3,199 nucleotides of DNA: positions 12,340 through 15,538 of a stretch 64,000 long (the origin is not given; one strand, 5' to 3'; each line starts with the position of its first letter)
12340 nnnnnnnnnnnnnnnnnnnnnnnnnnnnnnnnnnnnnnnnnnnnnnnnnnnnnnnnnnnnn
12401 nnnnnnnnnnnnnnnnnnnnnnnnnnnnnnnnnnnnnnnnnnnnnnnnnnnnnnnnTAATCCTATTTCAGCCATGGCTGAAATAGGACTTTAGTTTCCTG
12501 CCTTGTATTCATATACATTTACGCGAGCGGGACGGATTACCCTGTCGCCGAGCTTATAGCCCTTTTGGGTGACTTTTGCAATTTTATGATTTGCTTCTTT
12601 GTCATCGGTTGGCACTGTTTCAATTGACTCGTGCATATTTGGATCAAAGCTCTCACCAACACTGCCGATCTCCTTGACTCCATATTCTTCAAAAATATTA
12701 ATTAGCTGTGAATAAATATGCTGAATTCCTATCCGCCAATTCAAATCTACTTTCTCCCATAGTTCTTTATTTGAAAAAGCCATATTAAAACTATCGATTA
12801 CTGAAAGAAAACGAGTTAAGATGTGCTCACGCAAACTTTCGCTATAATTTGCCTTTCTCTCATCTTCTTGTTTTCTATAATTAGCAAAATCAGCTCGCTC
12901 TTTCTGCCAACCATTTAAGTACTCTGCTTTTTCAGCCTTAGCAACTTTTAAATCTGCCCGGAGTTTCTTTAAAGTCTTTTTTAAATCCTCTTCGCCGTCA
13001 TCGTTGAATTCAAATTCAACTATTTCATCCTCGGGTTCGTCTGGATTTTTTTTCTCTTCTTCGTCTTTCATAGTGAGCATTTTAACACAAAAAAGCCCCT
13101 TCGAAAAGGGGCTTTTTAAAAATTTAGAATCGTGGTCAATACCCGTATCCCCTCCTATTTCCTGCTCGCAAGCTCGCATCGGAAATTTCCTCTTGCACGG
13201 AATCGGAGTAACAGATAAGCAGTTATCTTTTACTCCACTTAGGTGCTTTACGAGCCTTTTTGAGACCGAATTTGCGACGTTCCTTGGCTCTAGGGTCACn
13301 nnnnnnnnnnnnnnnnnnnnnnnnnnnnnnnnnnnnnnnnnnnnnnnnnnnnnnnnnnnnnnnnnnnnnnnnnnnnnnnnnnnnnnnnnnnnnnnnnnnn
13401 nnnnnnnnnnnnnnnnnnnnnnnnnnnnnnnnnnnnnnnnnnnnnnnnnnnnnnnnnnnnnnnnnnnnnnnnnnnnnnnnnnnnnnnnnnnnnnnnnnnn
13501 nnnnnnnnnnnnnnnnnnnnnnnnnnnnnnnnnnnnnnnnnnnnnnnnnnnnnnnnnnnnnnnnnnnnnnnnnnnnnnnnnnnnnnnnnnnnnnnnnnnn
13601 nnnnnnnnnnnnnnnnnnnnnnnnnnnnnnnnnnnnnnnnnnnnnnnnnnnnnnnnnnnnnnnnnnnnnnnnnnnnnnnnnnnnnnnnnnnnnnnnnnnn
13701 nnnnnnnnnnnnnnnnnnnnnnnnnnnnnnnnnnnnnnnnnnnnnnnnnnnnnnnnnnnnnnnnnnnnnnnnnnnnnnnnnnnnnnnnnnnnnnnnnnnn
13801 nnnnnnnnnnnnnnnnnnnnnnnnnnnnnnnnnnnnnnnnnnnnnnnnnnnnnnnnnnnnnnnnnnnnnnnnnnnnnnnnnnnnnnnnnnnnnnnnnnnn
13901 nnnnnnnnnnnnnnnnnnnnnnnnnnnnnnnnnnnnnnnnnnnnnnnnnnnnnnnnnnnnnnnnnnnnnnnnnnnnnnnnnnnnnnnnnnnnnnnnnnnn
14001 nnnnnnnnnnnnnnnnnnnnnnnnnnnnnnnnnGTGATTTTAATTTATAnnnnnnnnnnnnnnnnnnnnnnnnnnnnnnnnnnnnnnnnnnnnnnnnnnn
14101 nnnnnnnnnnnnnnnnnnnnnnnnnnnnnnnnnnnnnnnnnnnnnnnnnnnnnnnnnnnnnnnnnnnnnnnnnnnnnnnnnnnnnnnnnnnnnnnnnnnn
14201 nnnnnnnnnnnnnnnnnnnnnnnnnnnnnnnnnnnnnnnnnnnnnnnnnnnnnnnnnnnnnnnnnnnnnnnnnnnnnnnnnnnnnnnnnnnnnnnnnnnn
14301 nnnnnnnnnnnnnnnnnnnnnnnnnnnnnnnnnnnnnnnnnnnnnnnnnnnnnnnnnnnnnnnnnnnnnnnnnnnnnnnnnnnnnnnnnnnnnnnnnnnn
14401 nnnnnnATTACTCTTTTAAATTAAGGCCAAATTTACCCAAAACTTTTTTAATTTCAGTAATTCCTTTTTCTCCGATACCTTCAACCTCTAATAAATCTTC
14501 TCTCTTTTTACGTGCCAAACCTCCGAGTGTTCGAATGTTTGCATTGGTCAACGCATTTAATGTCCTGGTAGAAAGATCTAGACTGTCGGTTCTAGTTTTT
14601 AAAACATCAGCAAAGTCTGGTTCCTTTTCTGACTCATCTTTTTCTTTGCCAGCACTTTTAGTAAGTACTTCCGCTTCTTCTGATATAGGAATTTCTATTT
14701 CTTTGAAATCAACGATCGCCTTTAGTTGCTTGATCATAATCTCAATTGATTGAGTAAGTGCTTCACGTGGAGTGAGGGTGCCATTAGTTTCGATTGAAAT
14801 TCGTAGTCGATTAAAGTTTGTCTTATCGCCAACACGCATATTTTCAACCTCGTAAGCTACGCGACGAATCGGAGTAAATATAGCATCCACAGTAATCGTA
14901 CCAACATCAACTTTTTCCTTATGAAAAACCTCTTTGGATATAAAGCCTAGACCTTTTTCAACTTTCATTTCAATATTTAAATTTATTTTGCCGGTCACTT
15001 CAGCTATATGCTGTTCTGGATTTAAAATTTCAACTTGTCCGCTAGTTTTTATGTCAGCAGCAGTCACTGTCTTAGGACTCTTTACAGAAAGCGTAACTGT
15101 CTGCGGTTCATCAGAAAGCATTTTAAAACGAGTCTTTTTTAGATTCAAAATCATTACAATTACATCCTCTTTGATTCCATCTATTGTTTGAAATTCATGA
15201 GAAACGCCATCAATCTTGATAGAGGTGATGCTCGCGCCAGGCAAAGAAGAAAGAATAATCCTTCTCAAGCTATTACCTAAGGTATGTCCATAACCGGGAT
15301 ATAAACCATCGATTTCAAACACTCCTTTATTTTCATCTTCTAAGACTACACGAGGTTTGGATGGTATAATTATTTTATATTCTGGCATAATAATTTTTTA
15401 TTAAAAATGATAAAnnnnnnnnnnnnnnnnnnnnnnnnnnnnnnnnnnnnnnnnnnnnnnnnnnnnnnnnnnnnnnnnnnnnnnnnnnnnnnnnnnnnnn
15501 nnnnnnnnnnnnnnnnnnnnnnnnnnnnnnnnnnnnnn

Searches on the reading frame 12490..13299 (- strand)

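Call 17: search_protein_families(library=pfam, proteins=[window:12490-13299:-], max_evalue=0.00001)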
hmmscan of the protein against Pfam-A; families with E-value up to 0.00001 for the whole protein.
window:12490-13299:- (269 aa): 1 family
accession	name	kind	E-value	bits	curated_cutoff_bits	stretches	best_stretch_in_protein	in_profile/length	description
PF01025.24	GrpE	-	9.5e-40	136.4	25.8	1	102-263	5-164/165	GrpE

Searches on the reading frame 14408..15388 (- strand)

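Call 17: search_protein_families(library=pfam, proteins=[window:14408-15388:-], max_evalue=0.00001)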
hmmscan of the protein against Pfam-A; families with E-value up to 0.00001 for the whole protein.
window:14408-15388:- (326 aa): 3 families
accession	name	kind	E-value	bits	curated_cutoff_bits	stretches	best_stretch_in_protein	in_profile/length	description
PF01000.31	RNA_pol_A_bac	-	5.1e-30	104.6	33.9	1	57-172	1-119/119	RNA polymerase Rpb3/RpoA insert domain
PF01193.29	RNA_pol_L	-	5.8e-22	77.6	24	1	31-222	5-74/74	RNA polymerase Rpb3/Rpb11 dimerisation domain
PF03118.21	RNA_pol_A_CTD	-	2.1e-16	59.9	23.8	1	255-318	3-66/67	Bacterial RNA polymerase, alpha chain C terminal domain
